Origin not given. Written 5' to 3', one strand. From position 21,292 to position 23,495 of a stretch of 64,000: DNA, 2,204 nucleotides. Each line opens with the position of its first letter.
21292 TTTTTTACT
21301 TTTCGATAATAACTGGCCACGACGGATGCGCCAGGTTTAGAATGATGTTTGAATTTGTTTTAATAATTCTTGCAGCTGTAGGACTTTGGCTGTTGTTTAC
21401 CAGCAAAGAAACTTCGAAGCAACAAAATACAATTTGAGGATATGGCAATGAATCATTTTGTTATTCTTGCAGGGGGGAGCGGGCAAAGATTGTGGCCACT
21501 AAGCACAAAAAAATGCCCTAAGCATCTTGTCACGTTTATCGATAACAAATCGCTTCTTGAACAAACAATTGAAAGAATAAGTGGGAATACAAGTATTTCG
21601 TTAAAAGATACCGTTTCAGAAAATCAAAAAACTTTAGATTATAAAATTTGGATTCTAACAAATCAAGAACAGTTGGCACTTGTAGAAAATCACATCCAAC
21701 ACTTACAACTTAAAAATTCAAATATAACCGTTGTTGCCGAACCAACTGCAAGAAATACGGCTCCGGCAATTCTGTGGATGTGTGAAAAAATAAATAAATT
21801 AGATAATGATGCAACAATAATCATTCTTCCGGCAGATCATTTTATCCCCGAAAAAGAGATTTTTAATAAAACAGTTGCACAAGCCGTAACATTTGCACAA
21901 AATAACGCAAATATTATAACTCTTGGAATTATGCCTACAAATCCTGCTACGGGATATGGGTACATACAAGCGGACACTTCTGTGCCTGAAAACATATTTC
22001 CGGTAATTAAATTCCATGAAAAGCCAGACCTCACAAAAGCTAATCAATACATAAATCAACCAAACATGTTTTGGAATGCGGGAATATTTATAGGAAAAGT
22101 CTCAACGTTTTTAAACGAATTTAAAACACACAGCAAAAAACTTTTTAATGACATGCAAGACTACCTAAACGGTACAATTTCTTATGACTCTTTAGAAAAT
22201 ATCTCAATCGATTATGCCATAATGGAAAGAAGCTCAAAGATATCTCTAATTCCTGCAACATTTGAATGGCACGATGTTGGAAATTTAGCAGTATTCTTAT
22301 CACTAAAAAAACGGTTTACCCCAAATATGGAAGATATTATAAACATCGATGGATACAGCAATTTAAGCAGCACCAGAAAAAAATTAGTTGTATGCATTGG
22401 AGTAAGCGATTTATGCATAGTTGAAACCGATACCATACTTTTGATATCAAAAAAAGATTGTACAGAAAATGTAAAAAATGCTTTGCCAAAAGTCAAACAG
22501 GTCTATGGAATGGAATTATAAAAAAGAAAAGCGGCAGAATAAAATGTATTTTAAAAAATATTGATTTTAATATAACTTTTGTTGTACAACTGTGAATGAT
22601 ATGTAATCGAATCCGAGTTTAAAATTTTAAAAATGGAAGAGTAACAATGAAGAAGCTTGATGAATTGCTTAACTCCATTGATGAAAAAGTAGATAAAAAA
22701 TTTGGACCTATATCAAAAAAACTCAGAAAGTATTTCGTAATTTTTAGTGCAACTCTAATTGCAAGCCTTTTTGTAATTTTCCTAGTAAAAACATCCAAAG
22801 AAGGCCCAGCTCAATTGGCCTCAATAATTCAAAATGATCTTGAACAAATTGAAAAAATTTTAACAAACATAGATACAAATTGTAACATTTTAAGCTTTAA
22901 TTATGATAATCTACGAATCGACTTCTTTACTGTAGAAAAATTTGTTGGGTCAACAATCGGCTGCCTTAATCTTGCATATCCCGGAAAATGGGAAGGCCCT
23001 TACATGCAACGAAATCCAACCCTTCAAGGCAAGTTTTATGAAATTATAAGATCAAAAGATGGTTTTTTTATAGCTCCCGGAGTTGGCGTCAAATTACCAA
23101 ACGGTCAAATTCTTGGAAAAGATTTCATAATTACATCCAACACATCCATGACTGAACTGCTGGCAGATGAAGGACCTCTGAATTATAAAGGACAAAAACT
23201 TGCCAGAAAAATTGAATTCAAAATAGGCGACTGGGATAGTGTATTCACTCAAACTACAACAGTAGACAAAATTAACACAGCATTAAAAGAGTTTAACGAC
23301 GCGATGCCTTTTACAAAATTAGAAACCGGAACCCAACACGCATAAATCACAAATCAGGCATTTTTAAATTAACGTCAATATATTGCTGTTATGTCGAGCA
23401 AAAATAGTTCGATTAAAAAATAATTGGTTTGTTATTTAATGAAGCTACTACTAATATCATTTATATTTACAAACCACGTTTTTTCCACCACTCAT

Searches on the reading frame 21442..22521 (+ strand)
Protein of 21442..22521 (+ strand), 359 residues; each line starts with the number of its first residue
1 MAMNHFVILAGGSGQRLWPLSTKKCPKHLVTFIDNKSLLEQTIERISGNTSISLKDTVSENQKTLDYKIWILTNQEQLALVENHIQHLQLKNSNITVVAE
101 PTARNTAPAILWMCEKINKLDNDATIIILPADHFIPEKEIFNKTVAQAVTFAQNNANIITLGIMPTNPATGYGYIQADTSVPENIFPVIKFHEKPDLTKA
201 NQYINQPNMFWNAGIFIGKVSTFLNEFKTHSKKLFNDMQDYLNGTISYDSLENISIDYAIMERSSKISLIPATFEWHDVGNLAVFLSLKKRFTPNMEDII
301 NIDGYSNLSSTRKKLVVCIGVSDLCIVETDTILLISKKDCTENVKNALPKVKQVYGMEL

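Call 44: search_protein_families(library=pfam, proteins=[window:21442-22521:+], max_evalue=0.00001)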
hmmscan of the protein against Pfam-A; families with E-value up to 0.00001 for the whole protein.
window:21442-22521:+ (359 aa): 2 families
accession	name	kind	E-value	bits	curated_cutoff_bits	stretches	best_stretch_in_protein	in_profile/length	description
PF00483.29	NTP_transferase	-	2.4e-39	135.8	21.2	1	7-289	3-239/245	Nucleotidyl transferase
PF22640.1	ManC_GMP_beta-helix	-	2e-08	34.5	27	1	299-346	3-50/55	MannoseP isomerase/GMP-like beta-helix domain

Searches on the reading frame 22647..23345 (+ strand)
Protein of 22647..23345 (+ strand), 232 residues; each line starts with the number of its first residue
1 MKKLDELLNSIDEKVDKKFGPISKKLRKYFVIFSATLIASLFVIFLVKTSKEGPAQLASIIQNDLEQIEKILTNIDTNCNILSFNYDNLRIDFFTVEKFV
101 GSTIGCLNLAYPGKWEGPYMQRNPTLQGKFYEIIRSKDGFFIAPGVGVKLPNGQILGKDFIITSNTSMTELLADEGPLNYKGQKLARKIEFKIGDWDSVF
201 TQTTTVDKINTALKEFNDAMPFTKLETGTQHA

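Call 3: search_protein_families(library=pfam, proteins=[window:22647-23345:+], max_evalue=1)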
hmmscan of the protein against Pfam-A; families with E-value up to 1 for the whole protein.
window:22647-23345:+ (232 aa): 2 families
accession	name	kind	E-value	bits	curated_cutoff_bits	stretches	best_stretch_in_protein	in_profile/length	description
PF03034.20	PSS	-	0.084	12.9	25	1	32-104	9-80/273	Phosphatidyl serine synthase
PF20698.3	PIN-TPR-GreABC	-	0.14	12.8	27.8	1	61-102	68-109/138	PIN domain associated with the TPR-GreAB-C-PIN system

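Call 4: search_protein_families(library=ncbifam, proteins=[window:22647-23345:+], max_evalue=1)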
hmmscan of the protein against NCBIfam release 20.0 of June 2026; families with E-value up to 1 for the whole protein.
window:22647-23345:+ (232 aa): 0 families
